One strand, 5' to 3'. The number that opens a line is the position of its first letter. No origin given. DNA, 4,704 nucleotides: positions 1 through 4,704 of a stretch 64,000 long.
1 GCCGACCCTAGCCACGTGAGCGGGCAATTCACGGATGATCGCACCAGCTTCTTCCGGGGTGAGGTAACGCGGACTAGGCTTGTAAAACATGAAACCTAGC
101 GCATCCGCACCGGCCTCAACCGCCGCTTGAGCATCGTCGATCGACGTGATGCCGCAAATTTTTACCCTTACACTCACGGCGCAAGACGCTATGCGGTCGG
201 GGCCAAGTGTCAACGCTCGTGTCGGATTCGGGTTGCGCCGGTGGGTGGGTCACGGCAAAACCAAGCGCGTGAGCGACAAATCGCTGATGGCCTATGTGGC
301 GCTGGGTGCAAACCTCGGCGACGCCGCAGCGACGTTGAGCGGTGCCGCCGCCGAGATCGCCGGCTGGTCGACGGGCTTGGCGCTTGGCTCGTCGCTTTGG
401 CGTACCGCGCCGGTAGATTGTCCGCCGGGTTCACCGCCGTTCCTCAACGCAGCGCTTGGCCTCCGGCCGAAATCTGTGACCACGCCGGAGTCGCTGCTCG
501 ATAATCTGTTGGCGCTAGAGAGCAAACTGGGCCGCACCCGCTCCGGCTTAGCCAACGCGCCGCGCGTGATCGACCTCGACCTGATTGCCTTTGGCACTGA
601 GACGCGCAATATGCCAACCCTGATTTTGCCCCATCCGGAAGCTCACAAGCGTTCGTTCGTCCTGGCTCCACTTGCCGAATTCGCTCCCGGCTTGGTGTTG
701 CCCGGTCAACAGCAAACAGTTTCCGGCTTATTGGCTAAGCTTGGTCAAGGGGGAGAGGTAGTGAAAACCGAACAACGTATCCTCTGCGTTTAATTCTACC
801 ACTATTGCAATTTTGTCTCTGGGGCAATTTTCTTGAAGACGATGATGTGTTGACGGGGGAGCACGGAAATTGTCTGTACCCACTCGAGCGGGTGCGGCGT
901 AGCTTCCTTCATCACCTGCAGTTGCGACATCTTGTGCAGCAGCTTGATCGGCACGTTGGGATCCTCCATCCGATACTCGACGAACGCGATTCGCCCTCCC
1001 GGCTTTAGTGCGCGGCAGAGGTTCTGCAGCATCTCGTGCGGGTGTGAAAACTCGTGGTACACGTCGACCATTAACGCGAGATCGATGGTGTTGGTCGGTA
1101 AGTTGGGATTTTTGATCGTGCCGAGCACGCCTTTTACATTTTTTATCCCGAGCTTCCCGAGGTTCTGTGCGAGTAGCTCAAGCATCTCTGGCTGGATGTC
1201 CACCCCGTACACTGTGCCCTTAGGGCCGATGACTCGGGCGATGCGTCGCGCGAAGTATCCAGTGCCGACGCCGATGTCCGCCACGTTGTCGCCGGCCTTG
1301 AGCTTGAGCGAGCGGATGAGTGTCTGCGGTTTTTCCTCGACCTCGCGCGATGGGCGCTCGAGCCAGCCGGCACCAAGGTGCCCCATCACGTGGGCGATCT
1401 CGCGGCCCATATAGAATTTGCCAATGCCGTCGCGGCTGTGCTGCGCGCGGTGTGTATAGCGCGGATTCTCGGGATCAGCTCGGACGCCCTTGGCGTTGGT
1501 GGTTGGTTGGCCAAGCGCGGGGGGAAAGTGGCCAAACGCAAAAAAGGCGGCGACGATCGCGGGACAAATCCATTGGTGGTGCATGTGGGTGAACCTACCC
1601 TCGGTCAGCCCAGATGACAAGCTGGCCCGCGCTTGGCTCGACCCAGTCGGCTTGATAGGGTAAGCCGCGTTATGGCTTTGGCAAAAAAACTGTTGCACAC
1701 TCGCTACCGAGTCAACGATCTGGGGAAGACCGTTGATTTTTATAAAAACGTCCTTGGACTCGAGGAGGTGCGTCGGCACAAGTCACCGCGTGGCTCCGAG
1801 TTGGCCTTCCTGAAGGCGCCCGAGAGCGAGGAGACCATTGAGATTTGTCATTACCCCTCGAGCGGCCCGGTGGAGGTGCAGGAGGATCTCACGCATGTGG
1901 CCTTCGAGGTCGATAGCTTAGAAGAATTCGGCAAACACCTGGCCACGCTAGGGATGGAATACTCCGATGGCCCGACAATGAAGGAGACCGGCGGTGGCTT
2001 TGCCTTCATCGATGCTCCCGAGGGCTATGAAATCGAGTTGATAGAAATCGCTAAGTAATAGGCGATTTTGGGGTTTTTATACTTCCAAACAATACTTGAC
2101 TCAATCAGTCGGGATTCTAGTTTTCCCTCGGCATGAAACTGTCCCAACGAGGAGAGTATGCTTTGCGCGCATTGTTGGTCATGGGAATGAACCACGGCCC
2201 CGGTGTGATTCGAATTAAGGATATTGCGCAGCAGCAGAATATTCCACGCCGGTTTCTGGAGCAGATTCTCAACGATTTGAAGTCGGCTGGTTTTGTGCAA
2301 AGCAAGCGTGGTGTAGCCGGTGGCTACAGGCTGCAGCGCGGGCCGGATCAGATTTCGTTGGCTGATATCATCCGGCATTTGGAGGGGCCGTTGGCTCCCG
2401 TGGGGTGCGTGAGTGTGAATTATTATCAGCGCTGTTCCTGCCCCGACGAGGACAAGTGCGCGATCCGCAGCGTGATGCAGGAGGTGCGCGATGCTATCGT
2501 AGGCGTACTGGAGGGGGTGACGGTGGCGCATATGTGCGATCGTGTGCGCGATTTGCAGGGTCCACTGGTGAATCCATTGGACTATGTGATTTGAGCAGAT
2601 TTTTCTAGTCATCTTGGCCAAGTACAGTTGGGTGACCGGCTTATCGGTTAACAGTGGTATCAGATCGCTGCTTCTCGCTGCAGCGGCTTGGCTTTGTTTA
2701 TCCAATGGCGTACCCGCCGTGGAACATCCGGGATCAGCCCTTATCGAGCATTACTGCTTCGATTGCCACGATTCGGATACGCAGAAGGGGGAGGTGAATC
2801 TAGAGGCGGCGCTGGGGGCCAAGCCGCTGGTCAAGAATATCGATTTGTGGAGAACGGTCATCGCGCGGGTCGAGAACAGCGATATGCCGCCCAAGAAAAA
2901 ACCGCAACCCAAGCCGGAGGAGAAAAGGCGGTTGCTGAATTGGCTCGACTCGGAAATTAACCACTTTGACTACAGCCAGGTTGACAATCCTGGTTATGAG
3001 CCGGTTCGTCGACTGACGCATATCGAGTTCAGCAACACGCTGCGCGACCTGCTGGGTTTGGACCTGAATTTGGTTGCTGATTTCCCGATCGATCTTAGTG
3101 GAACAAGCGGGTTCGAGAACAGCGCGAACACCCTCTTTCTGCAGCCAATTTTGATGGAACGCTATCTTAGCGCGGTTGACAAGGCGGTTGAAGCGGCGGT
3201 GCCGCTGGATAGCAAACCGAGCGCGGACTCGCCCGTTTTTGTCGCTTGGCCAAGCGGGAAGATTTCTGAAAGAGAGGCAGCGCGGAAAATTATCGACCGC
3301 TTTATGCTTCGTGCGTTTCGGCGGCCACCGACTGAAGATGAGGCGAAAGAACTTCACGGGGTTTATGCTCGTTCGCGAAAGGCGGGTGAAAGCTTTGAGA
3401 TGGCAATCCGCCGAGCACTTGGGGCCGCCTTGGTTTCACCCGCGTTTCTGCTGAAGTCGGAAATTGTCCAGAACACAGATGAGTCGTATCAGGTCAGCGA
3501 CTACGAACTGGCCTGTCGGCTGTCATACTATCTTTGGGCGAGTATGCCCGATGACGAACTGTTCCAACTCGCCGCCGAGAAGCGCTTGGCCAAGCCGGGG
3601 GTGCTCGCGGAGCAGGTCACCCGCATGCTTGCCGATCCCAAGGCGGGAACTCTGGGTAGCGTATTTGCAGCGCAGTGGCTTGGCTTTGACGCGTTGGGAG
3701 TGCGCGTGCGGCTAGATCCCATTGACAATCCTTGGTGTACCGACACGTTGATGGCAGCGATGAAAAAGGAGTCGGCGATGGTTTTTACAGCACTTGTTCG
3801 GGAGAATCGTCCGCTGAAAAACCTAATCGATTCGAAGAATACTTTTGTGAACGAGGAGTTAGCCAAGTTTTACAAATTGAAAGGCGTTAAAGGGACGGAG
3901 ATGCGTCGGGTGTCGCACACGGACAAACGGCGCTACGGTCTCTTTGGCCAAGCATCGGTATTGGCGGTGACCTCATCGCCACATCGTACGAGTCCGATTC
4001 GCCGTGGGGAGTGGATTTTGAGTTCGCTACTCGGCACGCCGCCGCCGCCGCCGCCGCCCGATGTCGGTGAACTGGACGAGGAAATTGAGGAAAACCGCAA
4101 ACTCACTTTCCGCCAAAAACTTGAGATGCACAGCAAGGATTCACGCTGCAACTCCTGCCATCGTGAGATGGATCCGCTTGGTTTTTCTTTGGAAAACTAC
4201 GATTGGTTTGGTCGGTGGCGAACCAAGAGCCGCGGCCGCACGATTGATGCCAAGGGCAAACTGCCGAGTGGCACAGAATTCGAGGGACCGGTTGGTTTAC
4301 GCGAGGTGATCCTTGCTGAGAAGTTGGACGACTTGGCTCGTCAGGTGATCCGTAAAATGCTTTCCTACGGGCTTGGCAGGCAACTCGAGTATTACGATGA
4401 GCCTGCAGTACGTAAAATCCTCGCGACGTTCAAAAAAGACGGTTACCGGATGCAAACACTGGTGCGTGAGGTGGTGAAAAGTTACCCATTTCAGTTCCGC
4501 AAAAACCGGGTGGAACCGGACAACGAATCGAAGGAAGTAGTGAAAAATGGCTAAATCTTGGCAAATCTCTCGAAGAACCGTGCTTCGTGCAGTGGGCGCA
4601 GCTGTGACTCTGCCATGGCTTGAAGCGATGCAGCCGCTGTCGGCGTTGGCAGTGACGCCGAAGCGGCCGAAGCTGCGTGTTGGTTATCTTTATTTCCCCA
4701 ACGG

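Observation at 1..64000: Highly iterated perfect palindrome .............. across genes and spacers (HIP1-, USS- or REP-like genomic word)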

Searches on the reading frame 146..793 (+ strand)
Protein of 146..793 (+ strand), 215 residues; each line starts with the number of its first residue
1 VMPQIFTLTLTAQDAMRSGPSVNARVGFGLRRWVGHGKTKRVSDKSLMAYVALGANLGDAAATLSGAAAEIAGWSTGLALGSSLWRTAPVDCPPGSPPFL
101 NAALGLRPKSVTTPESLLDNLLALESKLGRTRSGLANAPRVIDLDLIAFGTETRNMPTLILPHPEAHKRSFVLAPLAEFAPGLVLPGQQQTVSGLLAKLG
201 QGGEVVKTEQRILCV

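Call 19: search_protein_families(library=pfam, proteins=[window:146-793:+], max_evalue=0.001)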
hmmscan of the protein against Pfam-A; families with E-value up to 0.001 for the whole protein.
window:146-793:+ (215 aa): 1 family
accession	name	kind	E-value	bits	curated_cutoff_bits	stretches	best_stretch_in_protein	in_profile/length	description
PF01288.25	HPPK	-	9.9e-28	97.3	25.7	1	50-181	1-116/116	7,8-dihydro-6-hydroxymethylpterin-pyrophosphokinase (HPPK)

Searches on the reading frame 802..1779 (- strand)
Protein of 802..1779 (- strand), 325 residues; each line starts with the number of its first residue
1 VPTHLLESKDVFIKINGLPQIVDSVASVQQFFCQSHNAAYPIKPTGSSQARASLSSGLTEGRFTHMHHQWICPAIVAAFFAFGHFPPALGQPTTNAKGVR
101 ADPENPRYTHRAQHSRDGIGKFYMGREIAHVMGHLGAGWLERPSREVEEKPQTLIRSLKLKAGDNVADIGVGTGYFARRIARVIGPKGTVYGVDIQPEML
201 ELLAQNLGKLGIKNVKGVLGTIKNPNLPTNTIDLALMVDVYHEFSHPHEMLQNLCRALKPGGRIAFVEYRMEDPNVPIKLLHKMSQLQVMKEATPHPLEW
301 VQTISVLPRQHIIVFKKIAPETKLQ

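Call 19: search_protein_families(library=pfam, proteins=[window:802-1779:-], max_evalue=0.001)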
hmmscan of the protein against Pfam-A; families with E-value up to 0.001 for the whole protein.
window:802-1779:- (325 aa): 15 families
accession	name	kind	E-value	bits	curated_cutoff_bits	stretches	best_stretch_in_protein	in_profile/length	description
PF13847.12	Methyltransf_31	-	1.6e-20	73.7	27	1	161-291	2-129/145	Methyltransferase domain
PF13649.12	Methyltransf_25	-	5.2e-18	66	27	1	166-262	1-97/97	Methyltransferase domain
PF08241.18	Methyltransf_11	-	4.1e-17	63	21.2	1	168-266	2-95/95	Methyltransferase domain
PF08242.18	Methyltransf_12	-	1.2e-14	55.2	30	1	168-264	2-98/98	Methyltransferase domain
PF13489.12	Methyltransf_23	-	2.2e-13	50.7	27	1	156-284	14-129/164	Methyltransferase domain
PF01209.24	Ubie_methyltran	-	4.4e-12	46.3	20.1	1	158-270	43-155/233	ubiE/COQ5 methyltransferase family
PF01135.25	PCMT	-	3e-09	37.4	20.3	1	156-220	67-131/210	Protein-L-isoaspartate(D-aspartate) O-methyltransferase (PCMT)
PF00891.24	Methyltransf_2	-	1.6e-07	31.3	22.3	1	152-271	52-169/210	O-methyltransferase domain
PF02475.24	TRM5-TYW2_MTfase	-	1.7e-06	28.5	28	1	160-285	34-156/164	TRM5/TYW2 methyltransferase domain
PF01269.23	Fibrillarin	-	2.2e-05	24.2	27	1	155-314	64-221/227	Fibrillarin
PF00107.32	ADH_zinc_N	-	2.7e-05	24.5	31.8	1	172-296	1-116/129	Zinc-binding dehydrogenase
PF13578.12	Methyltransf_24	-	3.1e-05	25.3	26.3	1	169-266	3-102/105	Methyltransferase domain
PF05175.20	MTS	-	3.2e-05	24.1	23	1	152-289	21-159/170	Methyltransferase small domain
PF01728.25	FtsJ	-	9.8e-05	22.8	24.1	1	156-206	14-61/181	FtsJ-like methyltransferase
PF08704.16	GCD14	-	0.00017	21.8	26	1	154-258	32-135/247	tRNA methyltransferase complex GCD14 subunit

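Call 66: search_protein_families(library=ncbifam, proteins=[window:802-1779:-], max_evalue=0.001)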
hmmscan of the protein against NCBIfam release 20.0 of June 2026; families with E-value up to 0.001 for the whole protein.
window:802-1779:- (325 aa): 46 families (the best 25 are shown)
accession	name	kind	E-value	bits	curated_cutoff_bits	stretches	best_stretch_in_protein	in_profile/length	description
NF008823.0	PRK11873.1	subfamily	8.9e-18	64.7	263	1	159-268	74-183/272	arsenite methyltransferase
NF041537.1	ArsM_AhpD_UU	exception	1.7e-16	60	510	1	160-266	74-180/345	arsenite methyltransferase/AhpD domain selenoprotein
NF001240.0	PRK00216.1-1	equivalog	1.3e-14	53.9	378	1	156-270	57-172/251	bifunctional demethylmenaquinone methyltransferase/2-methoxy-6-polyprenyl-1,4-benzoquinol methylase UbiE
NF047649.1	MTase_UXPK_star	exception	2.4e-13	49.8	460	1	159-266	74-181/283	methyltransferase/UXPK-star double selenoprotein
NF001244.0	PRK00216.1-5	equivalog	3.1e-13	49.6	216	1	153-284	39-170/236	bifunctional demethylmenaquinone methyltransferase/2-methoxy-6-polyprenyl-1,4-benzoquinol methylase UbiE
NF041536.1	ArsM_DUF2284_UU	exception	4.3e-13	48.4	575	1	159-268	73-182/459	arsenite methyltransferase/DUF2284 domain selenoprotein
NF040538.1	methyl_ArsM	equivalog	1.3e-11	44.3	500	1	160-203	59-102/356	arsinothricin biosynthesis methyltransferase ArsM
TIGR02752.1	MenG_heptapren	equivalog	1.8e-11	44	419.85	1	154-269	37-152/231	demethylmenaquinone methyltransferase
NF052510.1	methyltran_MpqE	exception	3.4e-11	43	335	1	155-270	39-155/234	methyl-plastoquinone biosynthesis methyltransferase MpqE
NF001243.0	PRK00216.1-4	equivalog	3.5e-11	42.9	235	1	153-269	38-154/237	demethylmenaquinone methyltransferase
NF010549.0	PRK13942.1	equivalog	1.1e-10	41.3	282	1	157-222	72-137/215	protein-L-isoaspartate O-methyltransferase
TIGR01934.1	MenG_MenH_UbiE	subfamily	2.1e-10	40.3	158.35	1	153-284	30-158/223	ubiquinone/menaquinone biosynthesis methyltransferase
TIGR02469.1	CbiT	equivalog_domain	2.3e-10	40.8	78.3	1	154-265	11-119/124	precorrin-6Y C5,15-methyltransferase (decarboxylating) subunit CbiT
TIGR02072.1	BioC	equivalog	2.6e-10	40.5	184.95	1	154-267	23-133/244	malonyl-ACP O-methyltransferase BioC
NF043040.1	corrin_prot_MT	hypoth_equivalog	1.5e-09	37.6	180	1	161-268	40-149/216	corrinoid protein-associated methyltransferase CpaM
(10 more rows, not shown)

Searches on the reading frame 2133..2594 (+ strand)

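Call 19: search_protein_families(library=pfam, proteins=[window:2133-2594:+], max_evalue=0.001)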
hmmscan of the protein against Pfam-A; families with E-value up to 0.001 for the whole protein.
window:2133-2594:+ (153 aa): 1 family
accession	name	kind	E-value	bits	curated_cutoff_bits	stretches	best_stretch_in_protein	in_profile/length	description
PF02082.26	Rrf2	-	3.2e-41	141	30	1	3-136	1-131/132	Iron-dependent Transcriptional regulator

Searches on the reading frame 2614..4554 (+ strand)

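Call 8: search_protein_families(library=pfam, proteins=[window:2614-4554:+])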
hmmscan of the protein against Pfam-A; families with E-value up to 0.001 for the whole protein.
window:2614-4554:+ (646 aa): 7 families
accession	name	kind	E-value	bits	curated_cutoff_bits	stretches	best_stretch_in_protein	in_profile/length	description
PF07631.16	PSD4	-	2.6e-36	125.4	23.3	1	295-421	2-127/128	Protein of unknown function (DUF1592)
PF07627.16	PSCyt3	-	1.2e-33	115.7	27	1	440-538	1-97/98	Protein of unknown function (DUF1588)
PF07624.16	PSD2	-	4.5e-25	87.6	25.8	1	552-626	1-74/74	Protein of unknown function (DUF1585)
PF07626.16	PSD3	-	2.1e-20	73.4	23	1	132-196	1-64/65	Protein of unknown function (DUF1587)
PF07637.16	PSD5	-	4e-17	62.8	34.2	1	223-282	2-61/62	Protein of unknown function (DUF1595)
PF07635.16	PSCyt1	-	1.6e-07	32.2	22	1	48-94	1-58/59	Planctomycete cytochrome C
PF13442.11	Cytochrome_CBB3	-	2.2e-05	25.1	27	0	39-111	5-68/68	Cytochrome C oxidase, cbb3-type, subunit III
